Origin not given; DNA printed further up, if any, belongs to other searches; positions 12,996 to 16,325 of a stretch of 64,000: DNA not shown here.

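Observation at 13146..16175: Single-chain tandem duplication of a PilB/GspE secretion ATPase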

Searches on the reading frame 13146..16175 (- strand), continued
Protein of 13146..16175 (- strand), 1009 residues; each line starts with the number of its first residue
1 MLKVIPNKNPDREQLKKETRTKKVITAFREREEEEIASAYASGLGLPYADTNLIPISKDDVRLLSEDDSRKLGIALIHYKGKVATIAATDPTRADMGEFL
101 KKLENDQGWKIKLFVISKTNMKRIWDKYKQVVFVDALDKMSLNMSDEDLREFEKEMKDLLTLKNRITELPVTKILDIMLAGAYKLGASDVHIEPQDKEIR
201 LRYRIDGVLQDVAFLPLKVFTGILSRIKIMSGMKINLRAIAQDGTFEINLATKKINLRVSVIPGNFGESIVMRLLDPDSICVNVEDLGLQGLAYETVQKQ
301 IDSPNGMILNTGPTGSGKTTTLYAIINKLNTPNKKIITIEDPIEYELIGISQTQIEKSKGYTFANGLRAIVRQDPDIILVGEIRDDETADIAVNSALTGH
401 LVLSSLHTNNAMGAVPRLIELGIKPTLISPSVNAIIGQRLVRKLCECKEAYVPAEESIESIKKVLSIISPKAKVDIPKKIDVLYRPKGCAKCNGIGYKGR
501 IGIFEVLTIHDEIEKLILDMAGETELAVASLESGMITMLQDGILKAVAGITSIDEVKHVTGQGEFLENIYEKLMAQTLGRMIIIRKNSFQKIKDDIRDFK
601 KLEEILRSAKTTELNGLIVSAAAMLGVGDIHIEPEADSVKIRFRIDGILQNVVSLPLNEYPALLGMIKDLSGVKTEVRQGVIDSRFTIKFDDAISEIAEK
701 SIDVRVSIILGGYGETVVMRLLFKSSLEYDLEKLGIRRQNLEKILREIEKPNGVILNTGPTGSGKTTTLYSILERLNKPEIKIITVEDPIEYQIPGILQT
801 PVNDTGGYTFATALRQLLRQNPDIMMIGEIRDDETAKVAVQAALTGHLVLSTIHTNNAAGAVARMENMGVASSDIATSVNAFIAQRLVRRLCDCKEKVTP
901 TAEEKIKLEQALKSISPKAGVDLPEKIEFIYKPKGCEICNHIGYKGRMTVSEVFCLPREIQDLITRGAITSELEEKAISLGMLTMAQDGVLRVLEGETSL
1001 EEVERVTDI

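Call 35: list_cluster_members(proteins=[P0121, P0122, P0123, P0125, P0126, P0127, P0128, P0129, P0130, P0132])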
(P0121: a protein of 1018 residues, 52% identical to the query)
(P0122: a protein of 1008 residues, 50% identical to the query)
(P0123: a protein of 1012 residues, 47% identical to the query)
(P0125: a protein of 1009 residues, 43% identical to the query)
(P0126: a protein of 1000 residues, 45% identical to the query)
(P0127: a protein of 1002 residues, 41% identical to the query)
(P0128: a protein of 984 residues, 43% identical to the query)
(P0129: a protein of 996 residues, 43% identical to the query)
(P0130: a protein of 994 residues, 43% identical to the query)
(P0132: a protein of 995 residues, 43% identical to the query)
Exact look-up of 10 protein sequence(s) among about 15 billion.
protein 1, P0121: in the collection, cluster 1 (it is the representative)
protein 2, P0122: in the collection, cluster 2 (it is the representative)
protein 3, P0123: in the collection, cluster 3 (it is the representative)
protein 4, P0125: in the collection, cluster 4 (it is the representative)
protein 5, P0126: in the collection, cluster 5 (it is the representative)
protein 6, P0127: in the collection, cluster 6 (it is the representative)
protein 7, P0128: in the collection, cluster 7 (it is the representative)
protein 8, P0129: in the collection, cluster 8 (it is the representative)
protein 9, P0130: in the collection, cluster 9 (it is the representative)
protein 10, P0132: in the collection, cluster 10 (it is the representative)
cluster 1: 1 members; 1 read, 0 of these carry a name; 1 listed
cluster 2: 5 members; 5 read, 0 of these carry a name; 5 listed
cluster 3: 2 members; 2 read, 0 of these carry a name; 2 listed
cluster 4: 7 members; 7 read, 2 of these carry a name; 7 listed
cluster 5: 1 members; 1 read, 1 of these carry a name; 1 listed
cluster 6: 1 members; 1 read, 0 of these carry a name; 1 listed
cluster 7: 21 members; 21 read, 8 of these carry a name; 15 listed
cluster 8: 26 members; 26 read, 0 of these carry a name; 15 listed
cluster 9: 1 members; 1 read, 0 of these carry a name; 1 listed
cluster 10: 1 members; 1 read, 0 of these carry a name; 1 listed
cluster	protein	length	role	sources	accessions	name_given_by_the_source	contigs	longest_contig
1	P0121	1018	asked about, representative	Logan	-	-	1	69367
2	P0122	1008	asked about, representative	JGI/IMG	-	-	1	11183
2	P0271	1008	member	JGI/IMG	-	-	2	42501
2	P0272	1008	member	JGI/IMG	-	-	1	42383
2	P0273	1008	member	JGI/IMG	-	-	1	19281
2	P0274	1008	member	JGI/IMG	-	-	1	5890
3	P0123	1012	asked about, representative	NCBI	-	-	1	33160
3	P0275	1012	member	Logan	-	-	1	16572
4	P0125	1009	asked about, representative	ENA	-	-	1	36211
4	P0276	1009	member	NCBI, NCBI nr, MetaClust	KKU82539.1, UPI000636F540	MAG: General secretory pathway protein E [Parcubacteria group bacterium GW2011_GWA2_47_8] | status=active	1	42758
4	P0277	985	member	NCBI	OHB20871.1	MAG: hypothetical protein A2666_04455, partial [Parcubacteria group bacterium ...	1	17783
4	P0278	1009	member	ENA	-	-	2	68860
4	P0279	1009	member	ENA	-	-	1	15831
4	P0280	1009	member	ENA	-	-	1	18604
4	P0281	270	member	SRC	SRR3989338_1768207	-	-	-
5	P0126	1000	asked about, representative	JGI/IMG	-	type II secretory ATPase GspE/PulE/Tfp pilus assembly ATPase PilB-like protein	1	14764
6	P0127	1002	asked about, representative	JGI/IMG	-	-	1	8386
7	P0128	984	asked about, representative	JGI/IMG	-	type II secretory ATPase GspE/PulE/Tfp pilus assembly ATPase PilB-like protein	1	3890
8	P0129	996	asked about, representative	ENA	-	-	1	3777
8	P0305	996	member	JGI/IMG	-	-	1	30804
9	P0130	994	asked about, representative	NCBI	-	-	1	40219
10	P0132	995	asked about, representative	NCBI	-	-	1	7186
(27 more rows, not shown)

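Call 37: find_encoding_contigs(protein=P0096, flank=10000, max_places=2)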
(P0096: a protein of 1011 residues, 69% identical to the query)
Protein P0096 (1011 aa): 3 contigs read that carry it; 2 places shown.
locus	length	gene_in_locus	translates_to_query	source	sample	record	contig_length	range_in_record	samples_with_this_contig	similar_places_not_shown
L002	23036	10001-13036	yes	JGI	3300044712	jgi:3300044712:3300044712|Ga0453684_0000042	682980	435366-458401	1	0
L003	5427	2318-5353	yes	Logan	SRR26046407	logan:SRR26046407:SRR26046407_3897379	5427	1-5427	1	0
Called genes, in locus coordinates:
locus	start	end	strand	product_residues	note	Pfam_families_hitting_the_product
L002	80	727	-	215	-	PF01330:RuvA_N, PF00633:HHH (faint), PF14520:HHH_5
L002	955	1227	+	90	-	PF01649:Ribosomal_S20p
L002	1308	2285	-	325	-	PF06144:DNA_pol3_delta, PF21694:DNA_pol3_delta_C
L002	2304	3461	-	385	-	PF11258:DUF3048, PF17479:DUF3048_C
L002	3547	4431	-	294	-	PF01149:Fapy_DNA_glyco, PF05833:NFACT_N (faint), PF06831:H2TH, PF06827:zf-FPG_IleRS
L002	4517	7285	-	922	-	PF02739:5_3_exonuc_N, PF01367:5_3_exonuc, PF01612:DNA_pol_A_exo1, PF22619:DNA_polI_exo1 (weak), PF00476:DNA_pol_A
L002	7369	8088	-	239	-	PF00160:Pro_isomerase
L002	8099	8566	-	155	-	PF02367:TsaE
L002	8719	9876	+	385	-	PF01368:DHH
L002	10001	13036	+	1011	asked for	PF20720:nSTAND3 (faint), PF01637:ATPase_2 (faint), PF00004:AAA (faint), PF04851:ResIII (faint), PF13173:AAA_14 (faint), PF25199:nSTAND_NTPase5 (faint), PF00437:T2SSE, PF00437:T2SSE, +6 more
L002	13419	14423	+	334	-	PF06068:TIP49 (weak), PF05496:RuvB_N, PF00004:AAA, PF07728:AAA_5, PF13173:AAA_14 (faint), PF17864:AAA_lid_4, PF05491:WHD_RuvB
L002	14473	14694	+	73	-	-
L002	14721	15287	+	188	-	PF03703:bPH_2 (weak)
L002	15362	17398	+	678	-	PF00932:LTD, PF18911:PKD_4, PF00801:PKD (weak), PF00932:LTD (weak)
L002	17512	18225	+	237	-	PF20772:TACO1_YebC_N, PF01709:Transcrip_reg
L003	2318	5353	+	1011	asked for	PF20720:nSTAND3 (faint), PF01637:ATPase_2 (faint), PF00004:AAA (faint), PF04851:ResIII (faint), PF13173:AAA_14 (faint), PF25199:nSTAND_NTPase5 (faint), PF00437:T2SSE, PF00437:T2SSE, +6 more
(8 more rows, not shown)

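Call 38: find_encoding_contigs(protein=P0054, flank=10000, max_places=2)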
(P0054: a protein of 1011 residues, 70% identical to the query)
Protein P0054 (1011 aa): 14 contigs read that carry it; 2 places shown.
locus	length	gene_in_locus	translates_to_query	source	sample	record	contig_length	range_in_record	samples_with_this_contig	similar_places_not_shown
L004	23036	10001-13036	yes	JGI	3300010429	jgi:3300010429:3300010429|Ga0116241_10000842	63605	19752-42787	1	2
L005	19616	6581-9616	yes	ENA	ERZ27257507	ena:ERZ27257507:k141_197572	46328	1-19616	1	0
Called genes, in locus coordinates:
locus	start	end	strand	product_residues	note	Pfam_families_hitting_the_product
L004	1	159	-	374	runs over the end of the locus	PF11258:DUF3048, PF17479:DUF3048_C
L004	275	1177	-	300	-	PF01149:Fapy_DNA_glyco, PF06831:H2TH, PF06827:zf-FPG_IleRS (weak)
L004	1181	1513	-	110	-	-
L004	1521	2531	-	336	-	PF13310:Virulence_RhuM, PF02661:Fic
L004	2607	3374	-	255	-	PF01978:TrmB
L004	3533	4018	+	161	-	-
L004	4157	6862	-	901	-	PF02739:5_3_exonuc_N, PF01367:5_3_exonuc, PF01612:DNA_pol_A_exo1, PF22619:DNA_polI_exo1, PF00476:DNA_pol_A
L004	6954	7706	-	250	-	PF00160:Pro_isomerase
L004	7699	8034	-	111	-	-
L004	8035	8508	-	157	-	PF02367:TsaE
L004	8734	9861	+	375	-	PF01368:DHH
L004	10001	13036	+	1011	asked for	PF00004:AAA (faint), PF01637:ATPase_2 (faint), PF04851:ResIII (faint), PF20720:nSTAND3 (faint), PF13173:AAA_14 (faint), PF13401:AAA_22 (faint), PF00437:T2SSE, PF00437:T2SSE, +7 more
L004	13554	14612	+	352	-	PF13173:AAA_14 (faint), PF06068:TIP49 (faint), PF05496:RuvB_N, PF00004:AAA, PF07728:AAA_5, PF17864:AAA_lid_4, PF05491:WHD_RuvB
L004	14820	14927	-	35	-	-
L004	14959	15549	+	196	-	PF03703:bPH_2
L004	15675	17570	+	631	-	PF00932:LTD, PF18911:PKD_4, PF00932:LTD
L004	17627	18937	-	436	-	PF01071:GARS_A, PF02843:GARS_C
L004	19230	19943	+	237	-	PF20772:TACO1_YebC_N, PF01709:Transcrip_reg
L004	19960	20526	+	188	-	PF02075:RuvC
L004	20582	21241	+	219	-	PF14402:7TM_transglut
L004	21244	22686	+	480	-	PF14397:ATPgrasp_ST, PF14398:ATPgrasp_YheCD (faint), PF02655:ATP-grasp_3 (faint), PF08443:RimK (faint), PF05618:RimB-like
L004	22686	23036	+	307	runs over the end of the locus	PF14397:ATPgrasp_ST (faint), PF03133:TTL (faint), PF02655:ATP-grasp_3, PF02955:GSH-S_ATP, PF08443:RimK (weak), PF14398:ATPgrasp_YheCD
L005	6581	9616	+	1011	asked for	PF00004:AAA (faint), PF01637:ATPase_2 (faint), PF04851:ResIII (faint), PF20720:nSTAND3 (faint), PF13173:AAA_14 (faint), PF13401:AAA_22 (faint), PF00437:T2SSE, PF00437:T2SSE, +7 more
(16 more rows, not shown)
